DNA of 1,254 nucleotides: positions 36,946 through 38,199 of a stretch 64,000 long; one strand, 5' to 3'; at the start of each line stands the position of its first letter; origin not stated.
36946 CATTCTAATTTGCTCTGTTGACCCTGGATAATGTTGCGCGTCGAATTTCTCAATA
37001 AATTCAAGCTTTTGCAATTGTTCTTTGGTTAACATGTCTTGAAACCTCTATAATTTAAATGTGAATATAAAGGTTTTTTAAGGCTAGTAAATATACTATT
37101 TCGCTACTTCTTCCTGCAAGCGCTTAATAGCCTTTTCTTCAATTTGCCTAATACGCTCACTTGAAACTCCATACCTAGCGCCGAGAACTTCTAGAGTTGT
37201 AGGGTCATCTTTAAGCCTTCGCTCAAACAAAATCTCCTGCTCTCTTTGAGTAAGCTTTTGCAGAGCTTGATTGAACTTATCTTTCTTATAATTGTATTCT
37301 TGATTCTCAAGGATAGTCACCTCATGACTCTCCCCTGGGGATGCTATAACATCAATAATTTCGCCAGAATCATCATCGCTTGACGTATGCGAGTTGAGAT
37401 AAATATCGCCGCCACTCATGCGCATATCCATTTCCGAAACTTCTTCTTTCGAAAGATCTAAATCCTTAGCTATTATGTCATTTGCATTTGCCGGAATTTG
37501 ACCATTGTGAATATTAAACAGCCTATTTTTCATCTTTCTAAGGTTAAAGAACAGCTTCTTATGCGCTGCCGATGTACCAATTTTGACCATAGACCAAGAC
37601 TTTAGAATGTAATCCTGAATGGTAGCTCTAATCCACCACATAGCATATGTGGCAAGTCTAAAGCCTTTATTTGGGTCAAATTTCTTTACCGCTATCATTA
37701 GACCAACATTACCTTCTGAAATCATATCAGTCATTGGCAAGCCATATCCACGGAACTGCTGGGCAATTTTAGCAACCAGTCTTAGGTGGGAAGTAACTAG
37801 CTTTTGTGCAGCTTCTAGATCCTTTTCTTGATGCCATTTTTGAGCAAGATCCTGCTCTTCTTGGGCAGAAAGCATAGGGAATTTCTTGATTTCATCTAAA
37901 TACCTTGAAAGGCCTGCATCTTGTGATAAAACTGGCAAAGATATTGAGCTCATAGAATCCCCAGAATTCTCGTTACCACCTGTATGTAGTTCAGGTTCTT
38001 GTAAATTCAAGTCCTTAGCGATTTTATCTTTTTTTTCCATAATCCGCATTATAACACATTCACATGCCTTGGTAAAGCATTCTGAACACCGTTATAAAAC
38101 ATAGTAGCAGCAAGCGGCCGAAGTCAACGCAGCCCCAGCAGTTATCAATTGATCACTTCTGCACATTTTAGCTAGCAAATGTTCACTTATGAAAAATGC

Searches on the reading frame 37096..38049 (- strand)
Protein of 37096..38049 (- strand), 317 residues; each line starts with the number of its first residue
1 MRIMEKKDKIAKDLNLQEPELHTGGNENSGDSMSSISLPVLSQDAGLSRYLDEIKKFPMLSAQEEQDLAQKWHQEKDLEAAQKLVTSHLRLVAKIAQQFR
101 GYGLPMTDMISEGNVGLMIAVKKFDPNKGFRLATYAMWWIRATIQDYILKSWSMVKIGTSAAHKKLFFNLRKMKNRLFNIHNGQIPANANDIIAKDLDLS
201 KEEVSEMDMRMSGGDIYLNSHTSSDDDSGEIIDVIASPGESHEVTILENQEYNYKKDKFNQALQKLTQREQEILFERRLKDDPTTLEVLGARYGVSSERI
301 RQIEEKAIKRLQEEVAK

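Call 33: search_protein_families(library=ncbifam, proteins=[window:37096-38049:-], max_evalue=0.001)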
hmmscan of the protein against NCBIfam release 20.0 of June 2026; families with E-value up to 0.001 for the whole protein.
window:37096-38049:- (317 aa): 42 families (the best 25 are shown)
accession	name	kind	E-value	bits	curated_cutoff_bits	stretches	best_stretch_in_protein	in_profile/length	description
NF005143.0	PRK06596.1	subfamily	4.5e-106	354.5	241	1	36-316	5-282/285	RNA polymerase factor sigma-32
TIGR02392.1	rpoH_proteo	equivalog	5.4e-104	347.6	323.1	1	46-316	2-269/270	RNA polymerase sigma factor RpoH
NF005693.0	PRK07500.1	equivalog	1.2e-84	283.9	315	1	56-314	17-276/289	RNA polymerase factor sigma-32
TIGR02394.1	rpoS_proteo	equivalog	2.6e-48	165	378.7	1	47-315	15-274/285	RNA polymerase sigma factor RpoS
NF004207.0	PRK05657.1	equivalog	5.5e-45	154.1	394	1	40-316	52-318/329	RNA polymerase sigma factor RpoS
NF006666.0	PRK09210.1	equivalog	2.3e-44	152.2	572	1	43-312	97-357/370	RNA polymerase sigma factor RpoD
NF041931.2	MzaA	equivalog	2.7e-42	145.5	800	1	60-313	454-703/726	MZA anti-phage system associated sigma-70 family RNA polymerase sigma factor MzaA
TIGR02997.1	Sig70-cyanoRpoD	subfamily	6.9e-41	140.4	384.5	1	79-311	74-297/298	RNA polymerase sigma factor, RpoD/SigA family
TIGR02393.1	RpoD_Cterm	equivalog_domain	2e-40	138.9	354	1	80-314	1-227/238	RNA polymerase sigma factor RpoD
NF004208.0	PRK05658.1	equivalog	2.3e-34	119.4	555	1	70-312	381-617/631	RNA polymerase sigma factor RpoD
NF004562.0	PRK05901.1-4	equivalog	6e-34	117.5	779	1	67-313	305-542/571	RNA polymerase sigma factor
NF005785.0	PRK07598.1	equivalog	5.2e-33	114.5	554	1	56-312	154-399/415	RNA polymerase sigma factor SigC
TIGR02937.1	sigma70-ECF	superfamily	8.4e-33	113.3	42.9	1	79-314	1-164/165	sigma-70 family RNA polymerase sigma factor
NF005920.0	PRK07921.1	subfamily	3.9e-32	111.6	464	1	59-313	72-316/328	RNA polymerase sigma factor SigB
NF004561.0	PRK05901.1-3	equivalog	8.2e-31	107.7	582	1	60-312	282-524/537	RNA polymerase sigma factor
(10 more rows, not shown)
